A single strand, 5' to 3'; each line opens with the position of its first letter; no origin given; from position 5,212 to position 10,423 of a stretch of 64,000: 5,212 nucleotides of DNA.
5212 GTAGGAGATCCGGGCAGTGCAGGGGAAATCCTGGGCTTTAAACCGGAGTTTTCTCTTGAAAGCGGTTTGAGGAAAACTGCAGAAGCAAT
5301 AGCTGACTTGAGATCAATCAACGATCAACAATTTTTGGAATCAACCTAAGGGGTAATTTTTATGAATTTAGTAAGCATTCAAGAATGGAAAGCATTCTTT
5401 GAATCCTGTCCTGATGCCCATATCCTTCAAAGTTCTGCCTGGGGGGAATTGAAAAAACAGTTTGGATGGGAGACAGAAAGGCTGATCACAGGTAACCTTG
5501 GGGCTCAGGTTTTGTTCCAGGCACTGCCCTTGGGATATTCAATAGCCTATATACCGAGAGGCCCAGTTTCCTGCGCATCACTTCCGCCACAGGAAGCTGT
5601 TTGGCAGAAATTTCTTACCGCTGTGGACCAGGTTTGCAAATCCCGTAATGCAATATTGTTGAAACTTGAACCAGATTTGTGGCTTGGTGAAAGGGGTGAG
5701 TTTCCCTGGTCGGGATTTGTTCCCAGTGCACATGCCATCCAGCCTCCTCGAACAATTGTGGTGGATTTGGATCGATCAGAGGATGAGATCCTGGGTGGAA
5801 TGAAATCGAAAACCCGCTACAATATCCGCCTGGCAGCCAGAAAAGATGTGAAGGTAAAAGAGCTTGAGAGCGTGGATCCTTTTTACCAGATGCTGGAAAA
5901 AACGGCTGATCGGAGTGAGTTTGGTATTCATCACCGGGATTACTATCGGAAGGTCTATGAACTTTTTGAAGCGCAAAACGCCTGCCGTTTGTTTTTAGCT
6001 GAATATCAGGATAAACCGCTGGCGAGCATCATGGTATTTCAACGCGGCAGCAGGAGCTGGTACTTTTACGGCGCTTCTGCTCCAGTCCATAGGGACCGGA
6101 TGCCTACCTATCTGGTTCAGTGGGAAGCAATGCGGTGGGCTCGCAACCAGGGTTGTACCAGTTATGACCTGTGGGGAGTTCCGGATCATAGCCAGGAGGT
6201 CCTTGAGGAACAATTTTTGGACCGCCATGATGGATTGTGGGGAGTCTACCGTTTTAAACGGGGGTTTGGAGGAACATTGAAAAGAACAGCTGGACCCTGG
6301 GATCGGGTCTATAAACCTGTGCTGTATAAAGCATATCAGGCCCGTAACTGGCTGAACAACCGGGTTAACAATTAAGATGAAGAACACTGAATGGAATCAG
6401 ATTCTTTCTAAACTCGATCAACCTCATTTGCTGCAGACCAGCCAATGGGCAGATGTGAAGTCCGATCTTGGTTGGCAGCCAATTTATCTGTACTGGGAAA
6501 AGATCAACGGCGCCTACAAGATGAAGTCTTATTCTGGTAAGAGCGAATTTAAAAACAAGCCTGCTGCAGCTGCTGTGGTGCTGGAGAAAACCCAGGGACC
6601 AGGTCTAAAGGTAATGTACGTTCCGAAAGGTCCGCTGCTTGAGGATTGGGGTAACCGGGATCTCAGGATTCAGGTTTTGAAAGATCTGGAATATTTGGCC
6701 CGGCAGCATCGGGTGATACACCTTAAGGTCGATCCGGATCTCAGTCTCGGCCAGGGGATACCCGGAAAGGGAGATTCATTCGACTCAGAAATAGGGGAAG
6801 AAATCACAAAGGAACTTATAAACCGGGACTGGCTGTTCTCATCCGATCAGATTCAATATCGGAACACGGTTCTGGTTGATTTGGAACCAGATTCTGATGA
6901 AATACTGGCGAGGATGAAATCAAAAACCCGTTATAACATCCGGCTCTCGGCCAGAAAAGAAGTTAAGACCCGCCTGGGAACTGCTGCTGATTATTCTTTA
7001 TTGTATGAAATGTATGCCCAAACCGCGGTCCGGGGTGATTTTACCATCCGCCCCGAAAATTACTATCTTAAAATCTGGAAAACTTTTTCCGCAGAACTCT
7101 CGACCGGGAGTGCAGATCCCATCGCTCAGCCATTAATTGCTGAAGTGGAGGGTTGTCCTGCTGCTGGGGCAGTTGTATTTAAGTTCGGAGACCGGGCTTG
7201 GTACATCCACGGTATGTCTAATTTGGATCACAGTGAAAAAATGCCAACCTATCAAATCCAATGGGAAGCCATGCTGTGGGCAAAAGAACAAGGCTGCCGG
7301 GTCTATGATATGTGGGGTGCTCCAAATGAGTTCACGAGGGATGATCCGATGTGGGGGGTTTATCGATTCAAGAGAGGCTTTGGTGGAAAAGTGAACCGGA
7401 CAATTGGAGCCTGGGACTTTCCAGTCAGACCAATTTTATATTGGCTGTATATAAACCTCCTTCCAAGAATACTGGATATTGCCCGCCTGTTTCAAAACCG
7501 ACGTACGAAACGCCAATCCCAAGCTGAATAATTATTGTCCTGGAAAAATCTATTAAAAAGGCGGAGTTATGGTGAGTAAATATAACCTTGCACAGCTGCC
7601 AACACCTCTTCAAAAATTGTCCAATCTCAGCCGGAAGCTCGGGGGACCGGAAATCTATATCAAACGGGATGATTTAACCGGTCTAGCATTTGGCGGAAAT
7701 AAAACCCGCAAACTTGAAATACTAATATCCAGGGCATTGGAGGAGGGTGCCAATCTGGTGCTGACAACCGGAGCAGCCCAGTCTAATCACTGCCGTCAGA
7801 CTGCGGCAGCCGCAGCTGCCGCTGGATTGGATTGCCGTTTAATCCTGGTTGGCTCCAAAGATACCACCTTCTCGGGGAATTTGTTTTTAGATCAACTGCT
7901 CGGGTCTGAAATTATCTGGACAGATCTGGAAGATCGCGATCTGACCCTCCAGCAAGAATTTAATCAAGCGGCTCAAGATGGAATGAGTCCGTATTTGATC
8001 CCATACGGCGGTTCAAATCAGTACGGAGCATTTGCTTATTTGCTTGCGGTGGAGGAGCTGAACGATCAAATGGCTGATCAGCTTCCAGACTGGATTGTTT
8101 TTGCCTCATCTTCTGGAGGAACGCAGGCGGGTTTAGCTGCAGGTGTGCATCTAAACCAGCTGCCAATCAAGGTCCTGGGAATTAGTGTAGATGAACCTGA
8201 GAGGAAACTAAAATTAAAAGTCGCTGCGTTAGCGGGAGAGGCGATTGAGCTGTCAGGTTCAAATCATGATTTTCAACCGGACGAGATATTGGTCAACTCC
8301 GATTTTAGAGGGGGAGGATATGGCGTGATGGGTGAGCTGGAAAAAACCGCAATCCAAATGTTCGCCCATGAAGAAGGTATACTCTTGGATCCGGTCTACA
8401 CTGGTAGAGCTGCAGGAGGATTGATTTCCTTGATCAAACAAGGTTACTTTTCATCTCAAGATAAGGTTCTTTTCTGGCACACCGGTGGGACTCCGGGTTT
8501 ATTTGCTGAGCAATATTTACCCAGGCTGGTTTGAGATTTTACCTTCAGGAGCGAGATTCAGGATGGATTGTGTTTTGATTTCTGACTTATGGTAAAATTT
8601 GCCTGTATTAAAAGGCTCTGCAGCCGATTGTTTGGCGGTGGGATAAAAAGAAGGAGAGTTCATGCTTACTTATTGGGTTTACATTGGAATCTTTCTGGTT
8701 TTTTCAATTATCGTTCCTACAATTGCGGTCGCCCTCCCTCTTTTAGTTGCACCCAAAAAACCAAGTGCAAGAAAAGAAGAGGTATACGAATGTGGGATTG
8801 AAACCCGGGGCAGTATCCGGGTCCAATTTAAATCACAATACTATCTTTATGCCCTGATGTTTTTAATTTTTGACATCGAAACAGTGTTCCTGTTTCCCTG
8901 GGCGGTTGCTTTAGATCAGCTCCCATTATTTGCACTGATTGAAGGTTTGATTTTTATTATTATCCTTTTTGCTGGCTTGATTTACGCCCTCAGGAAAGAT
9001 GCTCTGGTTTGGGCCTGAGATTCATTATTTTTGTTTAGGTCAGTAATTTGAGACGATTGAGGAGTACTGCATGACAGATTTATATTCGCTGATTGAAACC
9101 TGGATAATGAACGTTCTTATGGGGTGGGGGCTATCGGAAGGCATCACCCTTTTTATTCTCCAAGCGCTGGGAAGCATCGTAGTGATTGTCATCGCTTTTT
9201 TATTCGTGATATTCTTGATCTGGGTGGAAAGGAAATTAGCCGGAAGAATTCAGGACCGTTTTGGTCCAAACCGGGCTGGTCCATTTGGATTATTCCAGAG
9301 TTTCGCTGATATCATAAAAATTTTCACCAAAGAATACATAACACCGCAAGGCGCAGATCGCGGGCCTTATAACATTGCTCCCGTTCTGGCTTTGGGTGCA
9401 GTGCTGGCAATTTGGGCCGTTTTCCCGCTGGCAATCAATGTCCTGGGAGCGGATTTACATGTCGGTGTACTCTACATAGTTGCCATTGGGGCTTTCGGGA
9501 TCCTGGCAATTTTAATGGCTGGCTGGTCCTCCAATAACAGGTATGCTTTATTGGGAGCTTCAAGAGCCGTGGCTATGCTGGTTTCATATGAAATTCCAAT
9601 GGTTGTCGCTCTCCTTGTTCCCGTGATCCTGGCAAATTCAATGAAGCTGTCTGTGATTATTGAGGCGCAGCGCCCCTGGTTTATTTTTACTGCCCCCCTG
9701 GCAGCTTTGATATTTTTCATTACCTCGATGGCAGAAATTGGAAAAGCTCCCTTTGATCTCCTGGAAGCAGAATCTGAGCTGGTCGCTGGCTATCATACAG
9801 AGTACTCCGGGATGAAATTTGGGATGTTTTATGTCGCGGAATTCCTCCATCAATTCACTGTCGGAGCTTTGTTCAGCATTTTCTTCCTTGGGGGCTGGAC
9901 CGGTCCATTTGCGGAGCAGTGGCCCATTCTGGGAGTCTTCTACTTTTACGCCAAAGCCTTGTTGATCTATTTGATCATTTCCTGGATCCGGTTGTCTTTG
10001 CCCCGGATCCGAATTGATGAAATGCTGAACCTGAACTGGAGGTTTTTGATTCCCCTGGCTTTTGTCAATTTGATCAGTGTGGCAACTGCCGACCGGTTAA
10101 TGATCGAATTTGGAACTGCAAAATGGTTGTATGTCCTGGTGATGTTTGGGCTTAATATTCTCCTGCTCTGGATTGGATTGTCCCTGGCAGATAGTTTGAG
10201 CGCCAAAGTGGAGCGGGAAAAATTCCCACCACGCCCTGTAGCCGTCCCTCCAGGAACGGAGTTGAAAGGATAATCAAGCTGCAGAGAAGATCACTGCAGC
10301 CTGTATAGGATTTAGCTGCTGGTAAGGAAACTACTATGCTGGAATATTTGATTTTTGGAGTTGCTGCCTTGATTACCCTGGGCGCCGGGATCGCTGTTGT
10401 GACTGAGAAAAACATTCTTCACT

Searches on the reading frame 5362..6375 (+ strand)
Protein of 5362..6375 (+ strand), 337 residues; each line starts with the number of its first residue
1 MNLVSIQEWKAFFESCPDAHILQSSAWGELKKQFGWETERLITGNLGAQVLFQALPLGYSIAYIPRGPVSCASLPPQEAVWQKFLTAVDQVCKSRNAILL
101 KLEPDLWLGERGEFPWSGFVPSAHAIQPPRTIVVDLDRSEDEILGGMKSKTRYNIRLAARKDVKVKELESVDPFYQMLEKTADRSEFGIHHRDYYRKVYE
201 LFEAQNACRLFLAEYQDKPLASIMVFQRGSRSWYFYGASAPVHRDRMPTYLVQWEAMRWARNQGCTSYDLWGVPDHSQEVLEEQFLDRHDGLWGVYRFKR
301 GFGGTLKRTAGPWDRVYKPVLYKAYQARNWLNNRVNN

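Call 17: search_protein_families(library=pfam, proteins=[window:5362-6375:+], max_evalue=0.001)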
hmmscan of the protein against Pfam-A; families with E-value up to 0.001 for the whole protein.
window:5362-6375:+ (337 aa): 2 families
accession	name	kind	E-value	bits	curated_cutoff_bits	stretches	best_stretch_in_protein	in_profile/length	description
PF02388.22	FemAB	-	3.5e-45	155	24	3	213-327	300-403/406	FemAB family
PF13480.13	Acetyltransf_6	-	5.5e-15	56.2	22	1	149-272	1-136/143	Acetyltransferase (GNAT) domain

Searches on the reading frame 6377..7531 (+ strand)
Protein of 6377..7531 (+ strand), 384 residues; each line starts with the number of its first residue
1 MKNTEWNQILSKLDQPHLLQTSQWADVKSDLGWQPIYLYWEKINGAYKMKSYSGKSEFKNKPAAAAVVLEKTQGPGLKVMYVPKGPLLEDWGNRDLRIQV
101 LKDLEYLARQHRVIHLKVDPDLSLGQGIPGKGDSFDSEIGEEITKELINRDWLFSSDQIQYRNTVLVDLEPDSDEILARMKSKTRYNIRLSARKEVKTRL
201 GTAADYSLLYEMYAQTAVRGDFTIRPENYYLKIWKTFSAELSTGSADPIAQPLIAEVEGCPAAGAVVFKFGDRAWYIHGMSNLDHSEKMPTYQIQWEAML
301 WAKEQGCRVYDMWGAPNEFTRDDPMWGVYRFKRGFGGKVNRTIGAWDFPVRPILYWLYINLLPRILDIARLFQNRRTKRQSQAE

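Call 17: search_protein_families(library=pfam, proteins=[window:6377-7531:+], max_evalue=0.001)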
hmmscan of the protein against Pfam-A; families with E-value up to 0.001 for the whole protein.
window:6377-7531:+ (384 aa): 2 families
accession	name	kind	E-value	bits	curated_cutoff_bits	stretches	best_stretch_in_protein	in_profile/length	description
PF02388.22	FemAB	-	2.8e-46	158.6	24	2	3-239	3-229/406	FemAB family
PF13480.13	Acetyltransf_6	-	1.6e-08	35.3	22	1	182-319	1-141/143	Acetyltransferase (GNAT) domain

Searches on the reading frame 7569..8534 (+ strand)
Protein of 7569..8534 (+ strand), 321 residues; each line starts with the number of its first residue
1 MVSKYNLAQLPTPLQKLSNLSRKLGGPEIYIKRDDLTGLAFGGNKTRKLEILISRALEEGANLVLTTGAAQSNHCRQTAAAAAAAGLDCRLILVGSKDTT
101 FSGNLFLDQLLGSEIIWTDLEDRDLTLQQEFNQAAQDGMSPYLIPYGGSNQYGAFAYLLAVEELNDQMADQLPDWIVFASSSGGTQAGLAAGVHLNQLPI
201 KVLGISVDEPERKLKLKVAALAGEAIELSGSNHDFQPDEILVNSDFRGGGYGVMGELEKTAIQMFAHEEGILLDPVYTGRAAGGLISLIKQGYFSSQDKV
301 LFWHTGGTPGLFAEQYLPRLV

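Call 17: search_protein_families(library=pfam, proteins=[window:7569-8534:+], max_evalue=0.001)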
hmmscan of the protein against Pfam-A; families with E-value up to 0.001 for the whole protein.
window:7569-8534:+ (321 aa): 1 family
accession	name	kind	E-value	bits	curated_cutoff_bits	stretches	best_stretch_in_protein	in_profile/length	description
PF00291.31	PALP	-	3.5e-42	145.2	35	1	7-306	3-295/295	Pyridoxal-phosphate dependent enzyme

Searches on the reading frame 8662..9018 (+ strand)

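Call 17: search_protein_families(library=pfam, proteins=[window:8662-9018:+], max_evalue=0.001)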
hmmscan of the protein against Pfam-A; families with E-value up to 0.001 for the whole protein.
window:8662-9018:+ (118 aa): 1 family
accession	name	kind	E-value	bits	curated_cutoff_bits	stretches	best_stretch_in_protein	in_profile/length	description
PF00507.24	Oxidored_q4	-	4.5e-34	117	23.3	1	21-117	3-99/99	NADH-ubiquinone/plastoquinone oxidoreductase, chain 3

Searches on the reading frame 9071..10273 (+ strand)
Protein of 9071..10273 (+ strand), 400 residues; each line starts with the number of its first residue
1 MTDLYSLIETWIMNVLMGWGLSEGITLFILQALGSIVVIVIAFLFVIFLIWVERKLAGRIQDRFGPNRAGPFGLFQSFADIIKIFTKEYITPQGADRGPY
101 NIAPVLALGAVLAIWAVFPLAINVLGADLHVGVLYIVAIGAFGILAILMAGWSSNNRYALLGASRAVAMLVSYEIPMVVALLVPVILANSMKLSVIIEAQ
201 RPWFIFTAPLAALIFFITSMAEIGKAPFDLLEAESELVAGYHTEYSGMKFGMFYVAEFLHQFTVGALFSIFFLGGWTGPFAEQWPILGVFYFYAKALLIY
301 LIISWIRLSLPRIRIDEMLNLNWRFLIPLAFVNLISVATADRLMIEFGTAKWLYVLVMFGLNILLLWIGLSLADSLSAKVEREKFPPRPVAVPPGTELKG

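Call 17: search_protein_families(library=pfam, proteins=[window:9071-10273:+], max_evalue=0.001)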
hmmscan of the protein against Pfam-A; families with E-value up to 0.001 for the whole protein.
window:9071-10273:+ (400 aa): 1 family
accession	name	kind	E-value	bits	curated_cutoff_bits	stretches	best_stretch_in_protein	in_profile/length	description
PF00146.26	NADHdh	-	4.1e-109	365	27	1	36-337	4-297/298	NADH dehydrogenase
